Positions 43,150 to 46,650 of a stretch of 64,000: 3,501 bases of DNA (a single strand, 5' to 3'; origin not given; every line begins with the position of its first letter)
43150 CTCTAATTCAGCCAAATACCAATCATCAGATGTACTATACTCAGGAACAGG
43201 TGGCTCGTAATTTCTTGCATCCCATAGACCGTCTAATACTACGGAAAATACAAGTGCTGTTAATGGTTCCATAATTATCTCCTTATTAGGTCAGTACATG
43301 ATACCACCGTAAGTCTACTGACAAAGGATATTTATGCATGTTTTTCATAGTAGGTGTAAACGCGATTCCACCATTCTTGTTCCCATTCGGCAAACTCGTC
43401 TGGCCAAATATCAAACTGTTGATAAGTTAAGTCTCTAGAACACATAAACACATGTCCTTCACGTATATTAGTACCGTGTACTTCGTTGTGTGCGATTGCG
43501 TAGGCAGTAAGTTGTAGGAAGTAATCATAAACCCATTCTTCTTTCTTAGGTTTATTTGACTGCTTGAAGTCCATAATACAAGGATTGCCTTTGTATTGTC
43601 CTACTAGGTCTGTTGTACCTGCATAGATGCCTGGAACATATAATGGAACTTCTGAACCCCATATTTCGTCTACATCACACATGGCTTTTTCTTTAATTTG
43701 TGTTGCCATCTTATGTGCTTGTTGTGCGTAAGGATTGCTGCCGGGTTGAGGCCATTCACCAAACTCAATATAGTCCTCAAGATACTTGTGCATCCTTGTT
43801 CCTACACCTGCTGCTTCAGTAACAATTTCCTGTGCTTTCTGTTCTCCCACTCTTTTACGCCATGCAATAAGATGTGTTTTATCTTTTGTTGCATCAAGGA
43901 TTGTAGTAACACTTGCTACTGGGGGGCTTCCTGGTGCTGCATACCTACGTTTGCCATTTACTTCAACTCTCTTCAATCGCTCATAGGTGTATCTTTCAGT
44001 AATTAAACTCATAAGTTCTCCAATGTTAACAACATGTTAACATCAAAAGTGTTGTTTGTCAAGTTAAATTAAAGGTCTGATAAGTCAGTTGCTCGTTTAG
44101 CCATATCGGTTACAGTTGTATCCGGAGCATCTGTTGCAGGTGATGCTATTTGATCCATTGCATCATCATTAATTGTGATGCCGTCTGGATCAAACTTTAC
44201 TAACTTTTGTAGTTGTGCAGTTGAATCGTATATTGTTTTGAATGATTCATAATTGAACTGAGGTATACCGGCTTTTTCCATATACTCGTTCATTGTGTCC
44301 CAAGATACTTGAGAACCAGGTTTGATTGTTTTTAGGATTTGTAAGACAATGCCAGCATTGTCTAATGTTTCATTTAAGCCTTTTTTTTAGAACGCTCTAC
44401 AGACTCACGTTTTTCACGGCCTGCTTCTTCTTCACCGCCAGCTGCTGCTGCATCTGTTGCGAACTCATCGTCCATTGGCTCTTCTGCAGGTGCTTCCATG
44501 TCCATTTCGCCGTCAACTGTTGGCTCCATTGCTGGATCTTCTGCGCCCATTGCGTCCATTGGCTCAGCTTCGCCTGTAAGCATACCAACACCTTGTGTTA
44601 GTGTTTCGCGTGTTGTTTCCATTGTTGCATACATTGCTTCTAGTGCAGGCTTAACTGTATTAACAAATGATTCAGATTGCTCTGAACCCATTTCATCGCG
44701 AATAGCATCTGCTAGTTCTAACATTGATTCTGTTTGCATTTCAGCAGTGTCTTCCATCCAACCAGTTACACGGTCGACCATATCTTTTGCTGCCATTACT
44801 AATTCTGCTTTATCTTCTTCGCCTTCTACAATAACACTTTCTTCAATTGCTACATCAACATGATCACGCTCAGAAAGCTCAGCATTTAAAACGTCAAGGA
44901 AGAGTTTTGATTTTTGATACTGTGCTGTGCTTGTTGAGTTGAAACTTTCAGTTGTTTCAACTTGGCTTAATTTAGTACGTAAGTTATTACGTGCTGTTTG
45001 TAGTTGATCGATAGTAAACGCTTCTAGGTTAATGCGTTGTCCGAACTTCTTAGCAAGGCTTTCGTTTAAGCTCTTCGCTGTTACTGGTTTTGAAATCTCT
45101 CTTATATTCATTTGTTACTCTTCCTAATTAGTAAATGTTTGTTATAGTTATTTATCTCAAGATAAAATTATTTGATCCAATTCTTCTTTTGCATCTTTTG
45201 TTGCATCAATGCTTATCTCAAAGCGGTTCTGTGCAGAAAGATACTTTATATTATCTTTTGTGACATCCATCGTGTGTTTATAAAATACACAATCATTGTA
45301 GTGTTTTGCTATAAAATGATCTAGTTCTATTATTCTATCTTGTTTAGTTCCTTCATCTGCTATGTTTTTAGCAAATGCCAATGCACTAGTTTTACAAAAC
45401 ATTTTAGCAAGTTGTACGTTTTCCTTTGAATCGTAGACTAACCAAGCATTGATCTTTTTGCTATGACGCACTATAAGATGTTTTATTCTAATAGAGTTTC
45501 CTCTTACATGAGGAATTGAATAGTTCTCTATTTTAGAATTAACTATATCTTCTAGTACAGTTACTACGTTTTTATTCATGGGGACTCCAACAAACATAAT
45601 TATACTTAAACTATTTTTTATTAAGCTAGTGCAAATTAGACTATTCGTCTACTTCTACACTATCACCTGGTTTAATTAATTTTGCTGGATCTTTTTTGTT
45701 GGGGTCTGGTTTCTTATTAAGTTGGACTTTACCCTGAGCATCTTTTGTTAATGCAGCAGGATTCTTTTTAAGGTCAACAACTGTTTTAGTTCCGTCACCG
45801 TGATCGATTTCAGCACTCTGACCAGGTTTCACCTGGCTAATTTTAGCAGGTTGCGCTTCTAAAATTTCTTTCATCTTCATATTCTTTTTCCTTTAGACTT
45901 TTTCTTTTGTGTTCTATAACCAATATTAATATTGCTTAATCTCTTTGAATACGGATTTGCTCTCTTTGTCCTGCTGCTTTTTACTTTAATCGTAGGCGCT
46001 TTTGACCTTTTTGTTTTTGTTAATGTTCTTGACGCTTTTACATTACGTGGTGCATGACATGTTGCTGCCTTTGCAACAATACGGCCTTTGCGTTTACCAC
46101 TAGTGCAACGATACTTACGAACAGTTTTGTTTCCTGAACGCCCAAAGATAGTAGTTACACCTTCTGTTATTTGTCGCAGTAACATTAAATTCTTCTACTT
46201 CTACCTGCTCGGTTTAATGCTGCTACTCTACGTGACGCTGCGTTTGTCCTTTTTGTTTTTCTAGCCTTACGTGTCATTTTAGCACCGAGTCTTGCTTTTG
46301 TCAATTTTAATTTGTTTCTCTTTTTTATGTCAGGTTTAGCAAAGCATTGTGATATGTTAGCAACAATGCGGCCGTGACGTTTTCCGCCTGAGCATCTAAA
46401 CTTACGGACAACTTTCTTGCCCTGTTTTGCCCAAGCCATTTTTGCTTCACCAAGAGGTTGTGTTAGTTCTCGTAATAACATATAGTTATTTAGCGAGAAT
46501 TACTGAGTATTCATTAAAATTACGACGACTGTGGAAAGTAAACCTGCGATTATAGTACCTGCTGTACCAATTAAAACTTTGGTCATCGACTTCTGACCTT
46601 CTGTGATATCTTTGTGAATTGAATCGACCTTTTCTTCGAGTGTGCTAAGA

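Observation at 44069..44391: Candidate programmed -1 frameshift extending a putative head protein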

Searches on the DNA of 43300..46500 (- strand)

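Call 3: search_dna_similar(query=window:43300-46500:-, collection=phages, mode=near, max_rows=30)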
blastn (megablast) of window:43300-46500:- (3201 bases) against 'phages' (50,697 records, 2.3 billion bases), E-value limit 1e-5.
No match.

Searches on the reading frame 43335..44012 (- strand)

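Call 4: search_protein_families(library=pfam, proteins=[window:43335-44012:-], max_evalue=0.1)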
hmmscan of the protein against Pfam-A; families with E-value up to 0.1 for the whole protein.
window:43335-44012:- (226 aa): 1 family
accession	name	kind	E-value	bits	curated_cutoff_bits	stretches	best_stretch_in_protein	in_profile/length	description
PF12705.13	PDDEXK_1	-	3.7e-05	24.2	22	1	131-190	125-189/247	PD-(D/E)XK nuclease superfamily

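Call 5: search_protein_families(library=phrogs, proteins=[window:43335-44012:-], max_evalue=0.01)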
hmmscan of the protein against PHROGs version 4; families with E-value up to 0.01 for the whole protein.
window:43335-44012:- (226 aa): 5 families
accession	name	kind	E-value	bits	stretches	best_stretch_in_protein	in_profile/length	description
phrog_298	-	DNA, RNA and nucleotide metabolism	1.8e-53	182.8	1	10-225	44-261/293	exonuclease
phrog_1706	-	DNA, RNA and nucleotide metabolism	0.00049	20.6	1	64-224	81-219/293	CRISPR/Cas system associated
phrog_3953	-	DNA, RNA and nucleotide metabolism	0.0032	18.2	1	58-172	30-127/186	exonuclease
phrog_434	-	DNA, RNA and nucleotide metabolism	0.0034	17.6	1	35-172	73-191/372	RecE-like recombination exonuclease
phrog_466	-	DNA, RNA and nucleotide metabolism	0.0076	16.6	0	66-181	210-324/446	exonuclease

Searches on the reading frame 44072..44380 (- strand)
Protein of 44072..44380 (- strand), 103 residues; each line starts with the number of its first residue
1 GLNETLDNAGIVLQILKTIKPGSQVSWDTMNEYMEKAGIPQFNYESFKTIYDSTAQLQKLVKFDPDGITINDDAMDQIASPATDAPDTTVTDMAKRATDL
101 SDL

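Call 4: search_protein_families(library=pfam, proteins=[window:44072-44380:-], max_evalue=0.1)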
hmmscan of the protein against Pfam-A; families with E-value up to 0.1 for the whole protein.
window:44072-44380:- (103 aa): 0 families

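Call 5: search_protein_families(library=phrogs, proteins=[window:44072-44380:-], max_evalue=0.01)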
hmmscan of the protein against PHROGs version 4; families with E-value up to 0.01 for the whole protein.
window:44072-44380:- (103 aa): 0 families

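Call 39: predict_structure(alignment_id=A2)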
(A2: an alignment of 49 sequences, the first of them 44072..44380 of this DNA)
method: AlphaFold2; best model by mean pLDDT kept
length: 103 residues; sequences in the alignment: 49
mean_pLDDT: 73.0   pTM: 0.55
mean pLDDT of the five models: 73.0, 72.1, 71.9, 71.8, 71.6
residues with pLDDT >= 90: 1; 70-90: 64; 50-70: 25; < 50: 13
segments of 3 or more residues with pLDDT < 50: 79-87
pLDDT, mean of each block of 10 residues (from residue 1): 68 85 88 86 84 85 87 58 45 52 51
secondary structure, 60 per line:
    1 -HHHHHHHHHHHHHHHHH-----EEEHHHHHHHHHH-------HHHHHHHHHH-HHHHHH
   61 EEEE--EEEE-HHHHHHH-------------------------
elements in order: H2-18 E24-26 H27-36 H44-53 H55-60 E61-64 E67-70 H72-78

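Call 45: fold_search(model_id=the predicted structure, library=pdb)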
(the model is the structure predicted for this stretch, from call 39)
No match with E <= 0.001 here; weaker rows may still be real.
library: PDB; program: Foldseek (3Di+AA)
matches with E <= 10: 500; with E <= 0.001: 0
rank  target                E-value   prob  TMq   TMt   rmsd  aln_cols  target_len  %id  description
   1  8b4b_Y                1.1e-01  0.87  0.40  0.39   5.1        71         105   14  ToxR bacterial transcriptional regulator bound to 19 bp ompU promoter DNA (released 2023-08-09)
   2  8bgt_A                1.5e-01  0.63  0.39  0.15   5.5        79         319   15  O-Methyltransferase Plu4890 in complex with SAM (released 2023-03-08)
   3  8bgz_A                1.9e-01  0.57  0.39  0.16   5.5        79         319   15  O-Methyltransferase Plu4890 (mutant H229N) in complex with SAH and AQ-256 (released 2023-03-08)
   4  8b4d_C                2.3e-01  0.92  0.49  0.46   2.8        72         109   15  ToxR bacterial transcriptional regulator bound to 40 bp toxT promoter DNA (released 2023-08-09)
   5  8b4b_W                3.0e-01  0.82  0.45  0.43   3.8        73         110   15  ToxR bacterial transcriptional regulator bound to 19 bp ompU promoter DNA (released 2023-08-09)
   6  8bid_A                3.0e-01  0.47  0.40  0.16   5.5        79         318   15  O-Methyltransferase Plu4890 (mutant H229N) in complex with SAH and AQ-270a (released 2023-03-08)
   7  2xro_B                3.2e-01  0.66  0.46  0.23   7.9        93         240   13  Crystal structure of TtgV in complex with its DNA operator (released 2010-12-01)
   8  8bir_A                3.2e-01  0.60  0.42  0.16   4.6        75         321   13  O-Methyltransferase Plu4895 in complex with SAH and AQ-256 (released 2023-03-08)
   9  8b4b_X                3.5e-01  0.66  0.40  0.40   5.1        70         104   14  ToxR bacterial transcriptional regulator bound to 19 bp ompU promoter DNA (released 2023-08-09)
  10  8b4c_D                3.7e-01  0.80  0.45  0.43   3.9        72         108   14  ToxR bacterial transcriptional regulator bound to 20 bp toxT promoter DNA (released 2023-08-09)
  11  8b4d_B                3.7e-01  0.82  0.47  0.45   3.1        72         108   15  ToxR bacterial transcriptional regulator bound to 40 bp toxT promoter DNA (released 2023-08-09)
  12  8efy_B                3.7e-01  0.60  0.42  0.17   4.6        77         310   16  Structure of double homo-hexameric AAA+ ATPase RuvB motors (released 2023-05-10)
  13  7q34_B                4.0e-01  0.75  0.48  0.49   3.4        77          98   13  Crystal structure of the multidrug binding transcriptional regulator LmrR in complex squaraine dye (released 2022-06-01)
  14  8bif_D                4.0e-01  0.57  0.42  0.17   4.6        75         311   13  O-Methyltransferase Plu4892 in complex with SAH (released 2023-03-08)
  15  5y8t_B                4.5e-01  0.33  0.38  0.26  13.7       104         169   16  Crystal structure of Bacillus subtilis PadR in complex with p-coumaric acid (released 2017-11-29)
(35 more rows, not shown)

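Call 47: search_protein_representatives(alignment_id=A2)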
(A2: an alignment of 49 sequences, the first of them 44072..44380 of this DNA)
Query: 49 sequences, 105 profile positions. Proteins with E-value up to 0.001 (for the whole library): 518; up to 1e-10: 166; up to 1e-30: 2. The best 150 are listed.
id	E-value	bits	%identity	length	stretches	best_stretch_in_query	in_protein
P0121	6.0e-37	142.2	-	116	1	1-103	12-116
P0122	1.0e-30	122.3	-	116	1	1-104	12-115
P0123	5.9e-29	116.6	-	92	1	10-102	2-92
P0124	9.1e-29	116.0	-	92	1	13-104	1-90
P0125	1.1e-25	106.1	-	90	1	11-104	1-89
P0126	2.1e-24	101.9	-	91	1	13-104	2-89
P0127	3.1e-24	101.4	-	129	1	7-104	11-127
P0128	9.3e-24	99.9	-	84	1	18-102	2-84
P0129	2.4e-23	98.5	-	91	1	11-102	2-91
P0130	2.6e-23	98.4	-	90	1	14-104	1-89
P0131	4.2e-23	97.8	-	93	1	13-101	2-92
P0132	8.5e-23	96.8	-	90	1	13-104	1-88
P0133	1.5e-22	96.0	-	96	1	19-103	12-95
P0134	2.3e-22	95.4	-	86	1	24-104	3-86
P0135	6.2e-22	94.0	-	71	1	34-103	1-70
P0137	1.9e-21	92.5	-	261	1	1-102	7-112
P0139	4.7e-21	91.2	-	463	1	8-103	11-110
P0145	3.8e-20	88.3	-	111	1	5-101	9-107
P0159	7.0e-18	81.0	-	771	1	9-103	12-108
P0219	8.0e-14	67.9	-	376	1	8-104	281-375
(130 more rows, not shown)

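Call 49: search_dna_similar(query=P0159, collection=phages, mode=protein, max_rows=25, max_evalue=0.001)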
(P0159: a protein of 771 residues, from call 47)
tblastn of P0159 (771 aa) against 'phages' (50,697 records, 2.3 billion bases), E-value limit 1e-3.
No match.

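Call 50: search_protein_families(library=phrogs, proteins=[P0159, P0139, P0145, P0121, P0137], max_evalue=0.01)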
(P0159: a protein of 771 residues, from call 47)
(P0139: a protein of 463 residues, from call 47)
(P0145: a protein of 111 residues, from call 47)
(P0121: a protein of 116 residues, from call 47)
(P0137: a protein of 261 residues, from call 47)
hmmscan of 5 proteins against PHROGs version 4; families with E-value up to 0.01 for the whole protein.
P0159 (771 aa): 0 families

P0139 (463 aa): 0 families

P0145 (111 aa): 0 families

P0121 (116 aa): 0 families

P0137 (261 aa): 0 families

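Call 59: find_encoding_contigs(protein=P0145, flank=2500, max_places=2)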
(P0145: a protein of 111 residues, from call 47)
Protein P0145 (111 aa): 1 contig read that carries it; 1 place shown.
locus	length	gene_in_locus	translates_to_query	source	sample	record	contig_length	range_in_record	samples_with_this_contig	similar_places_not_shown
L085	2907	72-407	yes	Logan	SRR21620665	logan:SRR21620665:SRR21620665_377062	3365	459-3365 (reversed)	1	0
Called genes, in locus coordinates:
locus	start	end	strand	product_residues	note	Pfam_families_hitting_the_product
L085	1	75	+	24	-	?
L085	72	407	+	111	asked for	-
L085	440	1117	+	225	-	-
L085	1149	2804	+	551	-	PF18454:Mtd_N (weak), PF12708:Pect-lyase_RHGA_epim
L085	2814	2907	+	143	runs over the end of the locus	-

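Call 60: find_encoding_contigs(protein=P0159, flank=2500, max_places=2)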
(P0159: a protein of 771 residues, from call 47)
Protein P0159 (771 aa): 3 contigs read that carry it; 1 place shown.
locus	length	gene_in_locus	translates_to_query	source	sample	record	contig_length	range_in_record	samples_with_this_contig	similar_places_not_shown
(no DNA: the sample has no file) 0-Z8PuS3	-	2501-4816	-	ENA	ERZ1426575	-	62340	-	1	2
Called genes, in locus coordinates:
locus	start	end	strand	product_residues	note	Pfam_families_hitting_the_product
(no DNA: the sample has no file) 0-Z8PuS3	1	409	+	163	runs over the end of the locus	-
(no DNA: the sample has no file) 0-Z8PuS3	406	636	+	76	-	-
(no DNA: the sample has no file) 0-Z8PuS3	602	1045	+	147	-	-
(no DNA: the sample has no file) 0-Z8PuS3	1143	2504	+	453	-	-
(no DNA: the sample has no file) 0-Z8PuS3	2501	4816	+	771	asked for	-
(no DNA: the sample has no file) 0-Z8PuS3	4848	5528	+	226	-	-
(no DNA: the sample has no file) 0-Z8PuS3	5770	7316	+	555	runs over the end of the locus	PF18454:Mtd_N (weak), PF12708:Pect-lyase_RHGA_epim, PF13229:Beta_helix (faint)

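Call 62: find_related_loci(query=P0145, collection=viral_contigs, flank=1500)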
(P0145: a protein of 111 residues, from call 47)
Query P0145 (111 aa) in viral_contigs; peptide patterns used: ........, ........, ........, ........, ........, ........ (x = any residue, [..] = any of these).
15 stretches matched a pattern; 5 encode a relative of the query (tblastn E <= 1e-3); 5 distinct loci.
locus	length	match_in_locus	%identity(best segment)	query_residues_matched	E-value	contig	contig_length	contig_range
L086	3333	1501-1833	95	1-111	6e-62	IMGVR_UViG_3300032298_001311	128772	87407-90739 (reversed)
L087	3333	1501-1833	76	1-111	2e-59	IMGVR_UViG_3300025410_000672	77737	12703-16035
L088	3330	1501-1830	60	1-109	6e-41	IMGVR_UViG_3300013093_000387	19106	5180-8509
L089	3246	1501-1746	38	1-81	3e-15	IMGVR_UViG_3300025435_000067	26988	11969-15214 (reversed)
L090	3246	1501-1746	38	1-81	3e-15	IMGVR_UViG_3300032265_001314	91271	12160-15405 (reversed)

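Call 66: search_protein_families(library=ncbifam, proteins=[P0159], max_evalue=0.1)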
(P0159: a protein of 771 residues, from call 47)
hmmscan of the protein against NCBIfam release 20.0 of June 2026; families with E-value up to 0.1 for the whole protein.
P0159 (771 aa): 2 families
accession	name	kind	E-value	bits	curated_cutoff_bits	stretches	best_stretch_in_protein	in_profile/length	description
NF003241.0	PRK04199.1-6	equivalog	0.045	13.6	284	0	553-618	68-135/176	50S ribosomal protein L16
TIGR02705.1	nudix_YtkD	equivalog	0.053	13.1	154.4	0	207-253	61-106/156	RNA deprotection pyrophosphohydrolase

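Call 81: find_encoding_contigs(protein=P0219, flank=600, max_places=3)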
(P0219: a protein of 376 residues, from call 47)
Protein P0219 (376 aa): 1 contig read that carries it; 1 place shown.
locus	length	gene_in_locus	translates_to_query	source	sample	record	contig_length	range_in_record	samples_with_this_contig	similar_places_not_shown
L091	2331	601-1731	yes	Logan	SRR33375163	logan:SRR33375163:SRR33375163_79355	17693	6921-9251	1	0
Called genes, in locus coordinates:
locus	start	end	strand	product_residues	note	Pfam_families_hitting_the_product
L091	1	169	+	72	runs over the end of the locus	-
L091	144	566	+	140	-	-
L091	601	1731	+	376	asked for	-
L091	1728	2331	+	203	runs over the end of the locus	-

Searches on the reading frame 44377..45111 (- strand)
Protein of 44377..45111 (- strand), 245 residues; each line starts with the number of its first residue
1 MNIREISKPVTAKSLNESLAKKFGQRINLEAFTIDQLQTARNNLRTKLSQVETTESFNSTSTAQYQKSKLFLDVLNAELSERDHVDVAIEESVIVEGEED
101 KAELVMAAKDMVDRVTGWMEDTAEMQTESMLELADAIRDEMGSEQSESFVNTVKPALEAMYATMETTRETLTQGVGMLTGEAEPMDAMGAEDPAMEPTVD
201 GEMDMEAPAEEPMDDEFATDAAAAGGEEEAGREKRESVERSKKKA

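Call 4: search_protein_families(library=pfam, proteins=[window:44377-45111:-], max_evalue=0.1)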
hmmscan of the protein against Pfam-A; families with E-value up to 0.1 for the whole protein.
window:44377-45111:- (245 aa): 2 families
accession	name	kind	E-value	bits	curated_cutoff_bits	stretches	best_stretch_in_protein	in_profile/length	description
PF16523.10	betaPIX_CC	-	0.056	13.8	26.8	1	84-129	3-48/85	betaPIX coiled coil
PF10146.14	zf-C4H2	-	0.068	14.1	34.5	1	35-170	10-144/240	Zinc finger-containing protein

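Call 5: search_protein_families(library=phrogs, proteins=[window:44377-45111:-], max_evalue=0.01)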
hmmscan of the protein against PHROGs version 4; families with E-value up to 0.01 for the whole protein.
window:44377-45111:- (245 aa): 1 family
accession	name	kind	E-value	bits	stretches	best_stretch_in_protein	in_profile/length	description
phrog_14154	-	head and packaging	2.1e-11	44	1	90-242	33-192/771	virion structural protein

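Call 9: search_dna_similar(query=window:44377-45111:-, collection=phages, mode=protein, max_rows=40, max_evalue=0.001)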
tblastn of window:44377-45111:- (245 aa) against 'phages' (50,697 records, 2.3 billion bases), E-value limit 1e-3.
No match.

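Call 11: find_related_loci(query=window:44377-45111:-, collection=viral_contigs, flank=3000)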
Query window:44377-45111:- (245 aa) in viral_contigs; peptide patterns used: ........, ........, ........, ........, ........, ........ (x = any residue, [..] = any of these).
573 stretches matched a pattern; 563 encode a relative of the query (tblastn E <= 1e-3); the best 80 are kept; 80 distinct loci.
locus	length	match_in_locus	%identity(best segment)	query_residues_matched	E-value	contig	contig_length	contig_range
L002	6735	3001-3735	100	1-245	6e-162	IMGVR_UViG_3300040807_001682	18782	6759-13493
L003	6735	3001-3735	82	1-244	5e-129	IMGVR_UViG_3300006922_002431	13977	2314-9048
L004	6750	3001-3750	77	1-244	1e-116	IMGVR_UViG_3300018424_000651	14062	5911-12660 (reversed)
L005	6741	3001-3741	75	1-244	1e-108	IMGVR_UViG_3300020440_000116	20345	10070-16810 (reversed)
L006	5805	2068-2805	69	1-244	6e-108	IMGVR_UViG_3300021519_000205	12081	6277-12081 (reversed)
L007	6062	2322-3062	73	1-244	7e-106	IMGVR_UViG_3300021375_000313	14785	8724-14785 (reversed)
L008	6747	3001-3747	71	1-244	4e-105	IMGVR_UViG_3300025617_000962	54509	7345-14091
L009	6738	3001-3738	71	1-244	3e-105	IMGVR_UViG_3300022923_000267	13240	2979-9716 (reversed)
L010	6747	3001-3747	71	1-244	4e-105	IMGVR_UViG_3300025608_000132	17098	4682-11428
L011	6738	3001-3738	72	1-244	4e-105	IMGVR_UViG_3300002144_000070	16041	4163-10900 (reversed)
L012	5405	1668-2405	71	1-244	3e-105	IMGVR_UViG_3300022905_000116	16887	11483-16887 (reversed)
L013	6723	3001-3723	71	1-241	2e-104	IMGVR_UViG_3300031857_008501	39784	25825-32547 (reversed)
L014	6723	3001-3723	71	1-241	2e-104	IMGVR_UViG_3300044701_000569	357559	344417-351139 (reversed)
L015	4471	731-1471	72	1-244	2e-104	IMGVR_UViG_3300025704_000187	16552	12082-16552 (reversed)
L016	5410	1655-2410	72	1-244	3e-104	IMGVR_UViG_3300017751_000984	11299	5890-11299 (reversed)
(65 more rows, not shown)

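Call 17: find_homologous_proteins(query=window:44377-45111:-)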
Query window:44377-45111:- (245 aa): 4132 proteins with E <= 0.001 among 5588 candidates; the best 120 are listed. Only proteins of 134 to 429 residues were searched: fused or split forms outside these lengths cannot appear, so this answer is no evidence that the protein stands alone or is whole; find_related_loci, which searches DNA, has no such limit.
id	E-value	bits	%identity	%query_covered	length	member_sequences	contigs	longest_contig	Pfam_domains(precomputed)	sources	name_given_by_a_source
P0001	8.9e-146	501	100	100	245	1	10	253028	-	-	-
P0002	2.4e-145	500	100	100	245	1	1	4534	-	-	-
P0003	6.9e-145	498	100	100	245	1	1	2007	-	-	-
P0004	9.3e-145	498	100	100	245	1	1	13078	-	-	-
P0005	1.4e-144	497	100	100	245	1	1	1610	-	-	-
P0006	2.6e-143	493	98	100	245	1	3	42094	-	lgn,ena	-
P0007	6.4e-142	488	98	100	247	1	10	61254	-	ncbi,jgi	ncbi:MAG: hypothetical protein VW551_04325 [Euryarchaeota archaeon]|jgi:hypothetical protein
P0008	2.6e-141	486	97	100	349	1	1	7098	-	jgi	jgi:hypothetical protein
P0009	3.6e-120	417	86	100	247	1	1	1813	-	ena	-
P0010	5.0e-119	414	82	100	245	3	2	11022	-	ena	-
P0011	1.8e-117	409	84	100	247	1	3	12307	-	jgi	jgi:hypothetical protein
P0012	4.8e-117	407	82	100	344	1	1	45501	-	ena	-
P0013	3.0e-116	405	82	100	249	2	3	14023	-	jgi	jgi:hypothetical protein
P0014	4.6e-115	401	82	100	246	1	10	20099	-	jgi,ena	jgi:hypothetical protein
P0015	2.9e-114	398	82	100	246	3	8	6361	-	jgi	jgi:hypothetical protein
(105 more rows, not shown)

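Call 19: find_encoding_contigs(protein=P0008, flank=1500, max_places=3)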
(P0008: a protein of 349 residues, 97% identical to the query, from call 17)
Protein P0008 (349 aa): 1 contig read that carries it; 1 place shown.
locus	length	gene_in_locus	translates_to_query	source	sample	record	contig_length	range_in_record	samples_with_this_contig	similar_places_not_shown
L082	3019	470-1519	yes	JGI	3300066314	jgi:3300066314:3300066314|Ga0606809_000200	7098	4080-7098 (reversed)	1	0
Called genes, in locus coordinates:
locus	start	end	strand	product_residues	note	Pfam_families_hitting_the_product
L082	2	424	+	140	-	?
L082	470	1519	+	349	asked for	-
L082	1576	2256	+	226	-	-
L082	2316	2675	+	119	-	-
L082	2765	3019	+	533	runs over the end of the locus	PF12708:Pect-lyase_RHGA_epim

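Call 20: find_encoding_contigs(protein=P0012, flank=1500, max_places=3)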
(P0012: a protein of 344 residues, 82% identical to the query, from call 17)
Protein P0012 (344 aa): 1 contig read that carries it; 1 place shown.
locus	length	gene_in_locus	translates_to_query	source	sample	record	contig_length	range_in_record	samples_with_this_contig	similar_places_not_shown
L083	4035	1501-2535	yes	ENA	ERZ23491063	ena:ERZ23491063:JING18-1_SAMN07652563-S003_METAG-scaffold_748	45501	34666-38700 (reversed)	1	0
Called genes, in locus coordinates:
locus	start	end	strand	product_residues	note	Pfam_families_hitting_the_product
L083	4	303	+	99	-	-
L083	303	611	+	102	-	-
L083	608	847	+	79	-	-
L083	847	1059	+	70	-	-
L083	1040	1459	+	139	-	PF25358:PH_fung_RdRP (weak)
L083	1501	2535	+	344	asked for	-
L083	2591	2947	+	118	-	PF01106:NifU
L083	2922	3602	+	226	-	-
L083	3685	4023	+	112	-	-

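Call 50: search_protein_families(library=phrogs, proteins=[P0008], max_evalue=0.01)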
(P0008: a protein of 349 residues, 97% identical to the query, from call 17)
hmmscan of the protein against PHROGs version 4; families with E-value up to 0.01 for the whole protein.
P0008 (349 aa): 1 family
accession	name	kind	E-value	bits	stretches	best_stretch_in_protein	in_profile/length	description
phrog_14154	-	head and packaging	2.1e-14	53.8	1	89-271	32-219/771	virion structural protein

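Call 66: search_protein_families(library=ncbifam, proteins=[P0008], max_evalue=0.1)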
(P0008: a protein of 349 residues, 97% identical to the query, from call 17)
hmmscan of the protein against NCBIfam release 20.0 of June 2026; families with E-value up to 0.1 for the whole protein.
P0008 (349 aa): 0 families
